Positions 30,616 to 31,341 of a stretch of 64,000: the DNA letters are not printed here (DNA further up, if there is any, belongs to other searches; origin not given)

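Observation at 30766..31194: Phage-encoded HD-domain small alarmone hydrolase candidate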

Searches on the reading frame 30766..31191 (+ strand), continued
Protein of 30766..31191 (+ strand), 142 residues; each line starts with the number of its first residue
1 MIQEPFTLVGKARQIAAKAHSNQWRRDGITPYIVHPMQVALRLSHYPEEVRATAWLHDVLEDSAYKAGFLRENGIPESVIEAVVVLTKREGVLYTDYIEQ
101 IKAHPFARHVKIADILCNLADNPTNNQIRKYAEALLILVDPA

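Call 54: find_encoding_contigs(protein=P0035, flank=6000, max_places=1)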
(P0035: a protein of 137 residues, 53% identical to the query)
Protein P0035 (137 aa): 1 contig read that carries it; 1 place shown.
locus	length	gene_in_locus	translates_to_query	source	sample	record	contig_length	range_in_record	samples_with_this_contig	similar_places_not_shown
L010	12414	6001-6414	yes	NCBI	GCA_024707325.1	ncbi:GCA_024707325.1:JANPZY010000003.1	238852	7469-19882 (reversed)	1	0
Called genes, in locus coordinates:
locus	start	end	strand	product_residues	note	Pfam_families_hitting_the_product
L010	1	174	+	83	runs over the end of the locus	-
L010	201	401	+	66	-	-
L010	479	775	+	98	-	PF24729:Acb2_Tad1_hairpin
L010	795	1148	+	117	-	-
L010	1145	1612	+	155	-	-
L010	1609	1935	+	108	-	-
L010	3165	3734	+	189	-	-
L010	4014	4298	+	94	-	-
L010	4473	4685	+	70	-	-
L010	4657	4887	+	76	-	-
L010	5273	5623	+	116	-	-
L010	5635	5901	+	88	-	-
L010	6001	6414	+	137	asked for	PF13328:HD_4 (weak)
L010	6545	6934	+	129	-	-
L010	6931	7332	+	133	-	-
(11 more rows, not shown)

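Call 59: get_annotated_region(hit=H1, flank=2500)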
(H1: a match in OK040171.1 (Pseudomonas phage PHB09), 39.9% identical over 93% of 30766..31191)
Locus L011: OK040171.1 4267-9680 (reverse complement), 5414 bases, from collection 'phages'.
description: Pseudomonas phage PHB09, complete genome.
organism: Pseudomonas phage PHB09 (NCBI taxid 2867265)
taxonomy: Viruses; Duplodnaviria; Heunggongvirae; Uroviricota; Caudoviricetes; Otagovirus
host: Pseudomonas syringae pv. actinidiae; source: -; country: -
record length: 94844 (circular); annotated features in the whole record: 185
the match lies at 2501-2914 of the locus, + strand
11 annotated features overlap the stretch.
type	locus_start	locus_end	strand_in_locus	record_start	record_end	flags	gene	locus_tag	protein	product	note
CDS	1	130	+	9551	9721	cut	-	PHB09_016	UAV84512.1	hypothetical protein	-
CDS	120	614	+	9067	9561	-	-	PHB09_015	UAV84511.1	dCMP deaminase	-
CDS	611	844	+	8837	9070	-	-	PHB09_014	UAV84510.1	hypothetical protein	-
CDS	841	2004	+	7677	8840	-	-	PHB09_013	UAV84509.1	DNA ligase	-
CDS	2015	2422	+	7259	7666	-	-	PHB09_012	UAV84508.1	hypothetical protein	-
CDS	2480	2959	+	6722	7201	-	-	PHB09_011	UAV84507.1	metal dependent phosphohydrolase, HD region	-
CDS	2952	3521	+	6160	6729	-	-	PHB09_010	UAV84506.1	phosphohydrolase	Phosphohydrolase (MutT/nudix family protein)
CDS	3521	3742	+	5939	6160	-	-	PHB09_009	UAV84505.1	hypothetical protein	-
CDS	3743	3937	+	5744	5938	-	-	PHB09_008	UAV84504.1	hypothetical protein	-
CDS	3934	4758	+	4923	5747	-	-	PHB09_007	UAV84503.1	hypothetical protein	-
CDS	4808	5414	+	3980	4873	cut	-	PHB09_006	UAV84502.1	RNA ligase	-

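Call 60: get_annotated_region(hit=H3, flank=2500)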
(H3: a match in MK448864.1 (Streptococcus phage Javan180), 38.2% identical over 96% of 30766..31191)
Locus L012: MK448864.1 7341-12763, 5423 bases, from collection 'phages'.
description: Streptococcus phage Javan180, complete genome.
organism: Streptococcus phage Javan180 (NCBI taxid 2548028)
taxonomy: Viruses; Duplodnaviria; Heunggongvirae; Uroviricota; Caudoviricetes
host: Streptococcus equi 4047; source: -; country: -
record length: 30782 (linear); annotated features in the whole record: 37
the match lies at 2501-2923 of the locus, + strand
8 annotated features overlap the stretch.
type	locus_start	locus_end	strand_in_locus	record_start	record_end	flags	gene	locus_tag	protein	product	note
CDS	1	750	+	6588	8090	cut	-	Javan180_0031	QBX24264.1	portal protein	-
CDS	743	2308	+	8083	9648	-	-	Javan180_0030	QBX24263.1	hypothetical protein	Phi Mu50B-like protein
CDS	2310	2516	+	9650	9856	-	-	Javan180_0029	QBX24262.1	hypothetical protein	-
CDS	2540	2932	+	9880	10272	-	-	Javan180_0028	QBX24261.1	guanosine-3',5'-bis(diphosphate) 3'-pyrophosphohydrolase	-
CDS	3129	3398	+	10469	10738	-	-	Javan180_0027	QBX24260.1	hypothetical protein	-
CDS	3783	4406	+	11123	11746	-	-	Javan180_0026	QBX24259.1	hypothetical protein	FIG01114710: hypothetical protein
CDS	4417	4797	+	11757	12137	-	-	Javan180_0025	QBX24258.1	major capsid protein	-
CDS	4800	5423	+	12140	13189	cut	-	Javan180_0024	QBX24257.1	major capsid protein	-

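Call 61: get_annotated_region(hit=H9, flank=2500)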
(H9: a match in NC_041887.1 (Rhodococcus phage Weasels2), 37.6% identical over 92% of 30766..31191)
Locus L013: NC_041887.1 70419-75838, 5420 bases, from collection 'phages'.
description: Rhodococcus phage Weasels2, complete genome.
organism: Rhodococcus phage Weasels2 (NCBI taxid 1897437)
taxonomy: Viruses; Duplodnaviria; Heunggongvirae; Uroviricota; Caudoviricetes; Weaselvirus; Weaselvirus weasel
host: Rhodococcus erythropolis RIA 643; source: soil; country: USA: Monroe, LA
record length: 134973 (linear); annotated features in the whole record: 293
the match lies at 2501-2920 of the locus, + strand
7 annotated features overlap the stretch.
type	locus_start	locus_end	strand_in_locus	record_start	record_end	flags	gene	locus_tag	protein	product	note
CDS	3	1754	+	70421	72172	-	-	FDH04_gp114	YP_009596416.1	terminase large subunit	Terminase, large subunit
CDS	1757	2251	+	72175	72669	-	-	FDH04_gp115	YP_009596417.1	HNH endonuclease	HNH endonuclease, terminase associated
CDS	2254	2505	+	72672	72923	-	-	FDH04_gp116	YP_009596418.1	hypothetical protein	-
CDS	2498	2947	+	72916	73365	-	-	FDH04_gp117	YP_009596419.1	metal-dependent phosphohydrolase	Phosphohydrolase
CDS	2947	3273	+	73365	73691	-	-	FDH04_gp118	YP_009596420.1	hypothetical protein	-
CDS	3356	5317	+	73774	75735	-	-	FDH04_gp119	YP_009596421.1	RIIA lysis inhibitor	rIIA-like protector protein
CDS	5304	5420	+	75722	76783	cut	-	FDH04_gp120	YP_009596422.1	RIIB lysis inhibitor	-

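Call 62: get_annotated_region(hit=H16, flank=2500)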
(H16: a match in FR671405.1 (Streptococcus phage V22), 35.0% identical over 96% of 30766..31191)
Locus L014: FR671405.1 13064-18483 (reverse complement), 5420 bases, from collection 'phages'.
description: Streptococcus phage V22.
organism: Streptococcus phage V22 (NCBI taxid 870469)
taxonomy: Viruses; Duplodnaviria; Heunggongvirae; Uroviricota; Caudoviricetes
host: Streptococcus pneumoniae, strain V22; source: -; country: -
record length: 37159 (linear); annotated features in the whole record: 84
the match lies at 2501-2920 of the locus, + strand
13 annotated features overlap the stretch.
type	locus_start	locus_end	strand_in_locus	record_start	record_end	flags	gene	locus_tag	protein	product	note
misc_feature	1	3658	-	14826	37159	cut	-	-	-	-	scaffold 3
CDS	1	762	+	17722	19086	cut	-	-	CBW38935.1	Phage portal protein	-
misc_feature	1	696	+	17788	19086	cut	-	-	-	-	HMMPfam hit to PF05133, Phage_prot_Gp6, score 9.3e-49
CDS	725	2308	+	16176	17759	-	-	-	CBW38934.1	Putative phage head morphogenesis protein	-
misc_feature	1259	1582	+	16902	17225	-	-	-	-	-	HMMPfam hit to PF04233, Phage_Mu_F, score 4.8e-13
CDS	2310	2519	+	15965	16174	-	-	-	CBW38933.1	Phage protein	-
CDS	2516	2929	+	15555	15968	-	-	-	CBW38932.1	Metal dependent phosphohydrolase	-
CDS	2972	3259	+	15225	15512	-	-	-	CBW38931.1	Phage protein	-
CDS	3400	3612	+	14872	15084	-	-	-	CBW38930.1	Phage protein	-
misc_feature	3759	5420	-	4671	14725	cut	-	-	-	-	scaffold 2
CDS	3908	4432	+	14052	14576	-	-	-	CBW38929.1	Putative phage scaffold protein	-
CDS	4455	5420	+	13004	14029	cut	-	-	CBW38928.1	Putative carbohydrate-binding protein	-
misc_feature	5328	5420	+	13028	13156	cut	-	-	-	-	HMMPfam hit to PF02839, CBM_5_12, score 0.0044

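Call 63: get_annotated_region(hit=H4, flank=2500)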
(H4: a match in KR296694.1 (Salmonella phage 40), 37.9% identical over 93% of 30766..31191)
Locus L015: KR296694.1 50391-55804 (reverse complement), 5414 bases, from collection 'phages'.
description: Salmonella phage 40, complete genome.
organism: Salmonella phage 40 (NCBI taxid 1654893)
taxonomy: Viruses; Duplodnaviria; Heunggongvirae; Uroviricota; Caudoviricetes; Vequintavirinae
host: Salmonella paratyphi A; source: -; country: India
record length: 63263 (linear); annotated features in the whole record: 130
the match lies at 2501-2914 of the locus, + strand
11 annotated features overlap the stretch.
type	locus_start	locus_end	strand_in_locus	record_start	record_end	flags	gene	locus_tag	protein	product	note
CDS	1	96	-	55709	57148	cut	-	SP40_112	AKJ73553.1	DNA repair ATPase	similar to Edwardsiella phage eiDWF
CDS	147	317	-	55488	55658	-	-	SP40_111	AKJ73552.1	putative lysin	similar to Streptococcus phage phiD12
CDS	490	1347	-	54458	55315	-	-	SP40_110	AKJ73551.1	postulated decoy protein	similar to Pseudomonas phage phi_Pto-bp6g; Srd postulated decoy protein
CDS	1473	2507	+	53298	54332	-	-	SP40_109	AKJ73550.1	thymidine kinase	similar to Citrobacter phage Moon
CDS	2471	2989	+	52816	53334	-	-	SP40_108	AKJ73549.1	hypothetical protein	similar to Streptococcus phage K13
CDS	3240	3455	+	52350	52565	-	-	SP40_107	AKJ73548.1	hypothetical protein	similar to Edwardsiella phage PEi26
CDS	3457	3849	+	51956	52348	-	-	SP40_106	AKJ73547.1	hypothetical protein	similar to Streptococcus phage Str-PAP-1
CDS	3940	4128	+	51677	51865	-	-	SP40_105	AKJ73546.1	hypothetical protein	similar to Salmonella phage SBA-1781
CDS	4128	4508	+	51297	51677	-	-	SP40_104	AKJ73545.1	hypothetical protein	similar to Clavibacter phage CN77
CDS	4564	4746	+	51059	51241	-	-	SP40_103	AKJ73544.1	hypothetical protein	similar to Leptospira phage LbrZ_5399; hypothetical protein LEP1GSC050_0031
CDS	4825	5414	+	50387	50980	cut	-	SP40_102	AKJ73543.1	hypothetical protein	similar to Erwinia phage phiAT1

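Call 65: find_related_loci(query=window:30766-31191:+, collection=viral_contigs, flank=6000)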
Query window:30766-31191:+ (142 aa) in viral_contigs; peptide patterns used: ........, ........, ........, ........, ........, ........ (x = any residue, [..] = any of these).
115 stretches matched a pattern; 111 encode a relative of the query (tblastn E <= 1e-3); the best 80 are kept; 80 distinct loci.
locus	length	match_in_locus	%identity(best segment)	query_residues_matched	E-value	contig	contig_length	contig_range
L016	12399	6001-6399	56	6-138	4e-42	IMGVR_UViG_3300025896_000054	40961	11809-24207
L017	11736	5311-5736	52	1-141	2e-41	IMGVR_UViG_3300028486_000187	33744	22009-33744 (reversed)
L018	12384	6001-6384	54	12-139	3e-40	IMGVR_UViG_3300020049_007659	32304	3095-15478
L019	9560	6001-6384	56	12-139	2e-39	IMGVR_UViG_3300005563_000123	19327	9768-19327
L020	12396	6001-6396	50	8-140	3e-39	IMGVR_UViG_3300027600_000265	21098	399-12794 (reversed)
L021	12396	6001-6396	50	8-140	3e-39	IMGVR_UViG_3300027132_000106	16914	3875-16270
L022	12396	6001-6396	50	8-140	3e-39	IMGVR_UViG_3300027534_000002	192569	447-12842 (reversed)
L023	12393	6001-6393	50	9-139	4e-39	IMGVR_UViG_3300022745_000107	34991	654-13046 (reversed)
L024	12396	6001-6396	50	8-140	3e-39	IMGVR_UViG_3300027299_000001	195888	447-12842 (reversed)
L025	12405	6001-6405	50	8-140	7e-37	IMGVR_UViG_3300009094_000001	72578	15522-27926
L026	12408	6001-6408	51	3-138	1e-36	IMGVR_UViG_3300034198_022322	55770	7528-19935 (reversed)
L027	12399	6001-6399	47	8-140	3e-35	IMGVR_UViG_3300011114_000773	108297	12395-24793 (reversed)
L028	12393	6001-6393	49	8-140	8e-33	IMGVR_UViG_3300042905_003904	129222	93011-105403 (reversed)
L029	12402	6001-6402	49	6-139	2e-32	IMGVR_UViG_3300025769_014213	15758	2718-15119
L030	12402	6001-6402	49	6-139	2e-32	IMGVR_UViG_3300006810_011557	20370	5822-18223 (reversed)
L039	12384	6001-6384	40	11-140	1e-26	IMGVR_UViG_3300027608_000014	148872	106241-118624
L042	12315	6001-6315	46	12-119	2e-22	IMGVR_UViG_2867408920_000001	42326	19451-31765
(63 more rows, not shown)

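Call 73: search_protein_families(library=pfam, alignment_id=A3, max_evalue=0.0001)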
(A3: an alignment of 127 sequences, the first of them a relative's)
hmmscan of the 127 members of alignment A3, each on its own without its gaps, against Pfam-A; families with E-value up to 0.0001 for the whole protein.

A. member 1, L007:3568-4266:+ (233 aa): 0 families

B. families by the number of members that match (of 127 scanned): 52 families (the first 25 are shown)
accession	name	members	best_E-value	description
PF09414.15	RNA_ligase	3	1.2e-20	RNA ligase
PF04233.19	Phage_Mu_F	3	1.2e-15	Phage Mu protein F like protein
PF00535.33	Glycos_transf_2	3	9.8e-09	Glycosyl transferase family 2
PF00270.35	DEAD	2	8e-26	DEAD/DEAH box helicase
PF01068.26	DNA_ligase_A_M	2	2.9e-24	ATP dependent DNA ligase domain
PF00271.37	Helicase_C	2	7.5e-21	Helicase conserved C-terminal domain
PF14279.12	HNH_5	2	3e-14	HNH endonuclease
PF13578.12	Methyltransf_24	2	6.8e-13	Methyltransferase domain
PF01844.29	HNH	2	8.7e-12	HNH endonuclease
PF14743.12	DNA_ligase_OB_2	2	4.6e-10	DNA ligase OB-like domain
PF04488.21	Gly_transf_sug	2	1e-08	Glycosyltransferase sugar-binding region containing DXD motif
PF04275.20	P-mevalo_kinase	2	3.5e-05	Phosphomevalonate kinase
PF12236.14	Head-tail_con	1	1.1e-100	Bacteriophage head to tail connecting protein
PF01653.23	DNA_ligase_aden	1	1.5e-53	NAD-dependent DNA ligase adenylation domain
PF02511.20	Thy1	1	5.6e-37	Thymidylate synthase complementing protein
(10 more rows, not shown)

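Call 74: search_protein_families(library=pfam, proteins=[L014:725-2305:+, L012:743-2305:+, L042:4273-5811:+, L039:4517-5968:+, L039:1752-3194:+, L019:4489-5850:+, L023:2991-5366:+, L023:6405-7925:+, L016:4252-6045:-], max_evalue=0.01)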
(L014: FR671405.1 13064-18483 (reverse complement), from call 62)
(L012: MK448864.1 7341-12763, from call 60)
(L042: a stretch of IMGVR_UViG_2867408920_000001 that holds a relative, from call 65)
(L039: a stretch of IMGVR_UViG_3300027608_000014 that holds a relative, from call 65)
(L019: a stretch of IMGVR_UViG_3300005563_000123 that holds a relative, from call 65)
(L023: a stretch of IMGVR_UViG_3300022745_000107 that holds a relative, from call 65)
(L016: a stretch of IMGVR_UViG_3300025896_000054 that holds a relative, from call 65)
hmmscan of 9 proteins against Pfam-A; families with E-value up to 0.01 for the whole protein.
L014:725-2305:+ (527 aa): 1 family
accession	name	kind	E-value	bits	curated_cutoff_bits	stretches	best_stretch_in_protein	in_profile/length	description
PF04233.19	Phage_Mu_F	-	1.2e-15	58.6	29.6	1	180-285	2-111/112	Phage Mu protein F like protein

L012:743-2305:+ (521 aa): 2 families
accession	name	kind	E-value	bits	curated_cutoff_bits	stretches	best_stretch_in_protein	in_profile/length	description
PF04233.19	Phage_Mu_F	-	1.4e-11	45.6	29.6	1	203-306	3-111/112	Phage Mu protein F like protein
PF25310.1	VG15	-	0.00035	21.2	26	1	262-328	144-209/212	VG15 protein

L042:4273-5811:+ (513 aa): 1 family
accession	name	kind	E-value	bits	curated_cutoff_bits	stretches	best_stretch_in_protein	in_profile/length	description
PF04233.19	Phage_Mu_F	-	2.1e-14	54.6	29.6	1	195-301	4-110/112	Phage Mu protein F like protein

L039:4517-5968:+ (484 aa): 3 families
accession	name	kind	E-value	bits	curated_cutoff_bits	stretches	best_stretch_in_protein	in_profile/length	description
PF06745.19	ATPase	-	5.5e-08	32.9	26.6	1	171-238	1-69/231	KaiC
PF03796.21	DnaB_C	-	6.2e-08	32.8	27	1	171-255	2-86/255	DnaB-like helicase C terminal domain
PF13481.12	AAA_25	-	0.0063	16.6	27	0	175-238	19-93/195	AAA domain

L039:1752-3194:+ (481 aa): 4 families
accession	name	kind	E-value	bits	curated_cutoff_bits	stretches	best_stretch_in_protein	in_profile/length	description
PF00271.37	Helicase_C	-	1.7e-13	51.2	23.5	1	329-427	9-110/110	Helicase conserved C-terminal domain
PF04851.21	ResIII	-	1.5e-12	48.2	22.5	1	121-254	7-162/164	Type III restriction enzyme, res subunit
PF00270.35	DEAD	-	1.3e-06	28.7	26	1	122-255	4-161/167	DEAD/DEAH box helicase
PF13401.12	AAA_22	-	0.0028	18.4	27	1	137-252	9-114/130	AAA domain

L019:4489-5850:+ (454 aa): 8 families
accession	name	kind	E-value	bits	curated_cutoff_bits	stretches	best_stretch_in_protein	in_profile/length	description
PF00004.35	AAA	-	1.1e-17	65.1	21.2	1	268-379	2-118/131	ATPase family associated with various cellular activities (AAA)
PF13191.12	AAA_16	-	0.0009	20.2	32.6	1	265-294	25-55/167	AAA ATPase domain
PF13555.12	AAA_29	-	0.001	19.2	27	1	250-281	6-39/61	P-loop containing region of AAA domain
PF13401.12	AAA_22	-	0.0013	19.5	27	1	268-314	9-56/130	AAA domain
PF05729.18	NACHT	-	0.0024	18.2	26.7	0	268-287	4-23/167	NACHT domain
PF00910.28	RNA_helicase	-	0.0035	18.2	21.5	1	268-370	2-104/105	RNA helicase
PF13671.12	AAA_33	-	0.0078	16.9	27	0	267-295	2-28/143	AAA domain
PF20720.3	nSTAND3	-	0.0097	16.1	27.2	0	268-325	21-74/155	Novel STAND NTPase 3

L023:2991-5366:+ (792 aa): 1 family
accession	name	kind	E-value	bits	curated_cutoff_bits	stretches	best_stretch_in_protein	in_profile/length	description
PF09718.15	Tape_meas_lam_C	-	0.00098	19.6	23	1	580-635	23-75/76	Lambda phage tail tape-measure protein (Tape_meas_lam_C)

L023:6405-7925:+ (507 aa): 2 families
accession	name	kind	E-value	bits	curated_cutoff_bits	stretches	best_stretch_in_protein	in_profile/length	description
PF09931.15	Phage_phiJL001_Gp84_N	-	5.1e-07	30.4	26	1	78-187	53-158/160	Baseplate hub protein, N-terminal attachment domain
PF09356.15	Phage_BR0599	-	5.7e-06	27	22.9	1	399-475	2-75/80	Phage conserved hypothetical protein BR0599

L016:4252-6045:- (598 aa): 0 families
